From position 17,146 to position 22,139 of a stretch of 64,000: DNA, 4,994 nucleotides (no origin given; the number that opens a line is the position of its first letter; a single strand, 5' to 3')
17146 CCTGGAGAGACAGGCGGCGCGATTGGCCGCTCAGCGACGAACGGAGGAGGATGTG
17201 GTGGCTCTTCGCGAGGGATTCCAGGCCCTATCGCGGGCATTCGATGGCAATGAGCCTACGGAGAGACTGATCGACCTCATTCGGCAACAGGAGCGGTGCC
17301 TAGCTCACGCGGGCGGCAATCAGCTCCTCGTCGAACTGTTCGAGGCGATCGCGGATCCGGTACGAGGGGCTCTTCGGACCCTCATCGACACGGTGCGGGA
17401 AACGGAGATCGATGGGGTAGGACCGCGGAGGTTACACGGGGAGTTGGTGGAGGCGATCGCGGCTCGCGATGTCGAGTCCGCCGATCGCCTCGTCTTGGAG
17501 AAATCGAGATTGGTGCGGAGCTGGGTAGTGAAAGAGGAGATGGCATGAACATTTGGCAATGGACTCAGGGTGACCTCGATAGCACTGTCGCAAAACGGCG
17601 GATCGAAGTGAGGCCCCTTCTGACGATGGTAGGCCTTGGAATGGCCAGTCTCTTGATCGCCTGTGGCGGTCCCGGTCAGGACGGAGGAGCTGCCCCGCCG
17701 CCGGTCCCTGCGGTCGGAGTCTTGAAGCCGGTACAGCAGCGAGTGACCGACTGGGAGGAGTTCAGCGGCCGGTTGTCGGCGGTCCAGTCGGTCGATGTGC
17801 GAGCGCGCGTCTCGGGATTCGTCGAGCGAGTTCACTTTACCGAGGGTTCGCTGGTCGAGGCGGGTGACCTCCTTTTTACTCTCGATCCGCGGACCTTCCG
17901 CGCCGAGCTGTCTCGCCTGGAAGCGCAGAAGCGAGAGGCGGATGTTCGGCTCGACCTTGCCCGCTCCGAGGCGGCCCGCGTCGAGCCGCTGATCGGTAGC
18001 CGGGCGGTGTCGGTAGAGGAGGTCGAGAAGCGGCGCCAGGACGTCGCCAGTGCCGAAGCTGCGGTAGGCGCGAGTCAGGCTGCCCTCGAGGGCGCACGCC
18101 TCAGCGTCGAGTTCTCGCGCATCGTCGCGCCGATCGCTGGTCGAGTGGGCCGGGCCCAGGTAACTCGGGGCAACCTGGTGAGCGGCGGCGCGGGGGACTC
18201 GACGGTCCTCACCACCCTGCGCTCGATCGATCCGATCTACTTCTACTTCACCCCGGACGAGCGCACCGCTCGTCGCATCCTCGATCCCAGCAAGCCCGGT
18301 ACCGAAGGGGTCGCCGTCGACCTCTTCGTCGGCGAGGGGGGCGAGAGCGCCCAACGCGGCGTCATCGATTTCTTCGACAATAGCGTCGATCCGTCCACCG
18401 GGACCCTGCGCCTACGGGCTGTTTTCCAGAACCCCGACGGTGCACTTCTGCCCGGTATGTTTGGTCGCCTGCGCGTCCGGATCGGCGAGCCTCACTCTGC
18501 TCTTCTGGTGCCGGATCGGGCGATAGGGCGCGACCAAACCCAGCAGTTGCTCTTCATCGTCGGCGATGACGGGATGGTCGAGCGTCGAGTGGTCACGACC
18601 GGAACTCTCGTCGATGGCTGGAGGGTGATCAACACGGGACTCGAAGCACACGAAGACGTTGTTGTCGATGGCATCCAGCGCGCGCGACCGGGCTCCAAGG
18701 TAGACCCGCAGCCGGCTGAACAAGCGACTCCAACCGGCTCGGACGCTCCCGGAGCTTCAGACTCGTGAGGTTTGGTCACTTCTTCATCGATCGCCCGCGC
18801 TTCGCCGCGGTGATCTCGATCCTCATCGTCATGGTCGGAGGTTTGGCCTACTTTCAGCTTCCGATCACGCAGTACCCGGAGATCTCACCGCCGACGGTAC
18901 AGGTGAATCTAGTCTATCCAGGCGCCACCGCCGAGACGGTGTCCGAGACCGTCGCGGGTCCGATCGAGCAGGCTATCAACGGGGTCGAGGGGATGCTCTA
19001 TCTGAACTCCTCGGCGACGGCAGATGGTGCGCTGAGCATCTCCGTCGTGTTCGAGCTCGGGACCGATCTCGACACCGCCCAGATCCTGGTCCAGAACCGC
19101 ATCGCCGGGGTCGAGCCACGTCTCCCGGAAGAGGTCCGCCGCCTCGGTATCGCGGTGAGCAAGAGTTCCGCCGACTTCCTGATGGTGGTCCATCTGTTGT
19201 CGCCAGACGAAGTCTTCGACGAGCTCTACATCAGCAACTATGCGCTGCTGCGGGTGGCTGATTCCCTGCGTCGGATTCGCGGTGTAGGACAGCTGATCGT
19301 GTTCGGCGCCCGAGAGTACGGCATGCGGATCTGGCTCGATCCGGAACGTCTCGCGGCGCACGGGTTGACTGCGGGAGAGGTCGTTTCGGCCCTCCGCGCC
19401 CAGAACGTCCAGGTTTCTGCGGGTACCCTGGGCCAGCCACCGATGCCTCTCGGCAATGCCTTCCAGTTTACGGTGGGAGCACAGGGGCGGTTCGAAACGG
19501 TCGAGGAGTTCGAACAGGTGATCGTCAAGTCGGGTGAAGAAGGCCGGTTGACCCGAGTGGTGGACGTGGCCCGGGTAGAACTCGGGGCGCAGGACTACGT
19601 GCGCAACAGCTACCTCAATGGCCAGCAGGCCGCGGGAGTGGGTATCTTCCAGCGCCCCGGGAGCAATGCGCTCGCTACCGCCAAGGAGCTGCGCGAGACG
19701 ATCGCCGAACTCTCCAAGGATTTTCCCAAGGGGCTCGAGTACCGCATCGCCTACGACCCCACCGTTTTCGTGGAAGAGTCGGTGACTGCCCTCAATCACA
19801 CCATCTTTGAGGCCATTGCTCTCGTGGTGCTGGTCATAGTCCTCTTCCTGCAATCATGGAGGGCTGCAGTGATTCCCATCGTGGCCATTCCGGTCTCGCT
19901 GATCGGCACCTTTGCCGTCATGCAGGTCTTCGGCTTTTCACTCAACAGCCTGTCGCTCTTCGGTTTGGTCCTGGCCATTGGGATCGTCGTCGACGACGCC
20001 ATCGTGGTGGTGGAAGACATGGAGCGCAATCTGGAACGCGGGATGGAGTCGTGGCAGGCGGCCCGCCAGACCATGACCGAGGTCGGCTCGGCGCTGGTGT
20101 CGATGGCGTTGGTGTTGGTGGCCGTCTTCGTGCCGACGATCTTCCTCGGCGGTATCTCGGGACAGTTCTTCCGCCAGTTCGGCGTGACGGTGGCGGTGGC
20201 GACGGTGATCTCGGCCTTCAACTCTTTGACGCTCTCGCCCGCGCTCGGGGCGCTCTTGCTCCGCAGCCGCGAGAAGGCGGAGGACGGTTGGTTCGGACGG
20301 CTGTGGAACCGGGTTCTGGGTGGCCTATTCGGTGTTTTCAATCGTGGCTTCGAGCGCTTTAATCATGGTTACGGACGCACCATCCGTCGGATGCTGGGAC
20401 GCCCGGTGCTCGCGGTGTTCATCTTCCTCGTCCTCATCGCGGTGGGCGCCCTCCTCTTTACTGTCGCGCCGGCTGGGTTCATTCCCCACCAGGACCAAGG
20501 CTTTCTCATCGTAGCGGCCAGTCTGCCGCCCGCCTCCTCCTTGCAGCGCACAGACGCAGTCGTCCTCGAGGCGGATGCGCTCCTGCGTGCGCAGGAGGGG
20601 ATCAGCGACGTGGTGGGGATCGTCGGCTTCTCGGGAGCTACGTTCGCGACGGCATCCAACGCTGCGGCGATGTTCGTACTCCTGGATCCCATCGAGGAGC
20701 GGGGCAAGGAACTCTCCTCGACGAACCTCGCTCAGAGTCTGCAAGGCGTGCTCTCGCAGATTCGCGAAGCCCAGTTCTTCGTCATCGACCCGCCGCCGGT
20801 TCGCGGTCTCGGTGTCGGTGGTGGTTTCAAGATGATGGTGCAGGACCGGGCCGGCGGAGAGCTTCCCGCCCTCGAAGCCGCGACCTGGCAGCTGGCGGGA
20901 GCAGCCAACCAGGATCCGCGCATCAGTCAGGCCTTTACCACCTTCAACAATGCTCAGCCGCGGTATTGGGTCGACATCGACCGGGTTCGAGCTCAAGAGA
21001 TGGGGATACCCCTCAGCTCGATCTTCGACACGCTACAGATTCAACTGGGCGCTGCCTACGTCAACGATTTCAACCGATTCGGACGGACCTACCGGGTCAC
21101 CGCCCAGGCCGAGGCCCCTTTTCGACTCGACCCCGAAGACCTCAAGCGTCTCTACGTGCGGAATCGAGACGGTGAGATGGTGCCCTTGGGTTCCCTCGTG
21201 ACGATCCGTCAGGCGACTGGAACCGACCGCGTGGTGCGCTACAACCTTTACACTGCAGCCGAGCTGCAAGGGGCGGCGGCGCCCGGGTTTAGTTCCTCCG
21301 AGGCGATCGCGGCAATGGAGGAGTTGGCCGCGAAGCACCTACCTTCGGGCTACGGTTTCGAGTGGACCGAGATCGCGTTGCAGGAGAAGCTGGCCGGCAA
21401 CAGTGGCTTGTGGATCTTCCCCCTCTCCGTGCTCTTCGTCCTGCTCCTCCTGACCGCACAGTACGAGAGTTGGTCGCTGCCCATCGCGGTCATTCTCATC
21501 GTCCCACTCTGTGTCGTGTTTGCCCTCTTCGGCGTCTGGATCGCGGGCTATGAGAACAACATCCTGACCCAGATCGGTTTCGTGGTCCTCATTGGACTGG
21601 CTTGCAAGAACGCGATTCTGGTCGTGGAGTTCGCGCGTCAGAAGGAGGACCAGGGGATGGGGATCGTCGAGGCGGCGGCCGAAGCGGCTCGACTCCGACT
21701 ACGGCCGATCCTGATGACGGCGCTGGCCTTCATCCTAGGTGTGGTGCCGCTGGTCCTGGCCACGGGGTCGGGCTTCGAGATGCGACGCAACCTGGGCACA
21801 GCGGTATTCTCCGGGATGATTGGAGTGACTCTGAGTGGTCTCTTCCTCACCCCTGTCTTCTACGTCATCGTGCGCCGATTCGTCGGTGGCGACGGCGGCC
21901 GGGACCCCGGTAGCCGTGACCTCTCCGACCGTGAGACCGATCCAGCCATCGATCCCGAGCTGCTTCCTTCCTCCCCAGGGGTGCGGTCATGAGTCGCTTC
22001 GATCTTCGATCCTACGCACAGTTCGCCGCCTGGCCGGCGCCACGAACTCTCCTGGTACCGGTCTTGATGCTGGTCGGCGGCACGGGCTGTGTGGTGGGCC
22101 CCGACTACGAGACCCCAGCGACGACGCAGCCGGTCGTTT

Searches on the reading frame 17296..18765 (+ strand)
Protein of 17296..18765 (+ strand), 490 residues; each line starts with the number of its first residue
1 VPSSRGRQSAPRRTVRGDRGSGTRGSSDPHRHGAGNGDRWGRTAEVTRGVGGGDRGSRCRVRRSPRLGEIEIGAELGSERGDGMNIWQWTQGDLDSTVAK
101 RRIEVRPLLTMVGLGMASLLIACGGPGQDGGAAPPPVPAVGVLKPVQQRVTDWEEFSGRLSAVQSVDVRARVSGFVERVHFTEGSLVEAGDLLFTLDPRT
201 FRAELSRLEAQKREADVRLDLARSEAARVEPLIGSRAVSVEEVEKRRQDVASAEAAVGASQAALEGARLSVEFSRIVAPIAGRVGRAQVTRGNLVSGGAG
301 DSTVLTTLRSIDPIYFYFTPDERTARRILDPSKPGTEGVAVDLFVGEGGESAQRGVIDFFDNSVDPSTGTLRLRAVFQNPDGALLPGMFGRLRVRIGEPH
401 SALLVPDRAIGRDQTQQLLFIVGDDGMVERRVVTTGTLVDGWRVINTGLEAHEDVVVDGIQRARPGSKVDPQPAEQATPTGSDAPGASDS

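Call 30: search_protein_families(library=pfam, proteins=[window:17296-18765:+], max_evalue=0.0001)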
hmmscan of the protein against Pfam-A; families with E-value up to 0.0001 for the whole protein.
window:17296-18765:+ (490 aa): 3 families
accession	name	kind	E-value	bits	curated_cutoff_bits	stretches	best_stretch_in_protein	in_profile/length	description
PF16576.10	HlyD_D23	-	1.2e-13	51.3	30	1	166-389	20-213/214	Barrel-sandwich domain of CusB or HlyD membrane-fusion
PF13437.12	HlyD_3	-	1.4e-09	39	22.2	0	276-387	2-106/106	HlyD family secretion protein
PF13533.13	Biotin_lipoyl_2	-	9.9e-06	25.7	29.8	1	168-197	3-32/32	Biotin-lipoyl like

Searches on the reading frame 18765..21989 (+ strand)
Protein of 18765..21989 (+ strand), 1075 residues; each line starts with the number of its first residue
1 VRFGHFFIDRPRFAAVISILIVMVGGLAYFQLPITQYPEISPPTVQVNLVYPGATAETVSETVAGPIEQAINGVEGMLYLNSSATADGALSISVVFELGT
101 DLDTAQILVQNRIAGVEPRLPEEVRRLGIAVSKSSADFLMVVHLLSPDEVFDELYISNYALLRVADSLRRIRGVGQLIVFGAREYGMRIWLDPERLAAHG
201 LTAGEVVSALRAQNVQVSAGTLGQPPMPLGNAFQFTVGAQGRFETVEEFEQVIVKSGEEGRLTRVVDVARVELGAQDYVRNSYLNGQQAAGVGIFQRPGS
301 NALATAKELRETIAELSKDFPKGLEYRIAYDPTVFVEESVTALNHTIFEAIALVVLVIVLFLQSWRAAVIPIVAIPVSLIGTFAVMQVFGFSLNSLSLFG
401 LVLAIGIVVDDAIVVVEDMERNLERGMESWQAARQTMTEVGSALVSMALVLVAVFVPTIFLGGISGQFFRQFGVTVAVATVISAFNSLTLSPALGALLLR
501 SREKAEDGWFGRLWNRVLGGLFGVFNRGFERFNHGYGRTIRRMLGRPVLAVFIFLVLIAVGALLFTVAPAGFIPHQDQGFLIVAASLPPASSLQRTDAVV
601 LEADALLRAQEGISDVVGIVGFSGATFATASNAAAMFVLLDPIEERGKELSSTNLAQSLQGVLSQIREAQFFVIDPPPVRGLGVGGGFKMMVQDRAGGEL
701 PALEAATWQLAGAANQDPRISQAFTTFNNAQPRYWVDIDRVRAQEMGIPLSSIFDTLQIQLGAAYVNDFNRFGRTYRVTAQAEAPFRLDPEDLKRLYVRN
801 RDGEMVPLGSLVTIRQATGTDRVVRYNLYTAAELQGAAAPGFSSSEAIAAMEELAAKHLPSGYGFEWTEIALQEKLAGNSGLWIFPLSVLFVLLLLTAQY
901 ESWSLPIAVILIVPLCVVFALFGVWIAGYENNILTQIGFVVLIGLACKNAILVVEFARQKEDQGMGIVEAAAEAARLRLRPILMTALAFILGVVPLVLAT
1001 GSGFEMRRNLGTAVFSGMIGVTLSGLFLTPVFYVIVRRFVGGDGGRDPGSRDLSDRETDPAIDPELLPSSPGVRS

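Call 30: search_protein_families(library=pfam, proteins=[window:18765-21989:+], max_evalue=0.0001)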
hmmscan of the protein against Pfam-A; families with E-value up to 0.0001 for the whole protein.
window:18765-21989:+ (1075 aa): 3 families
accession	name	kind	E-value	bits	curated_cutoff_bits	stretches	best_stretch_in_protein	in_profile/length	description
PF00873.25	ACR_tran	-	0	1123.6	28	1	5-1037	3-1021/1021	AcrB/AcrD/AcrF family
PF03176.21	MMPL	-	1.1e-16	61.1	20.5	1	304-516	105-325/333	MMPL family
PF02355.23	SecD_SecF_C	-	1.3e-06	28.4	20.5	1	352-494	40-182/189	Protein export membrane protein SecD/SecF, C-terminal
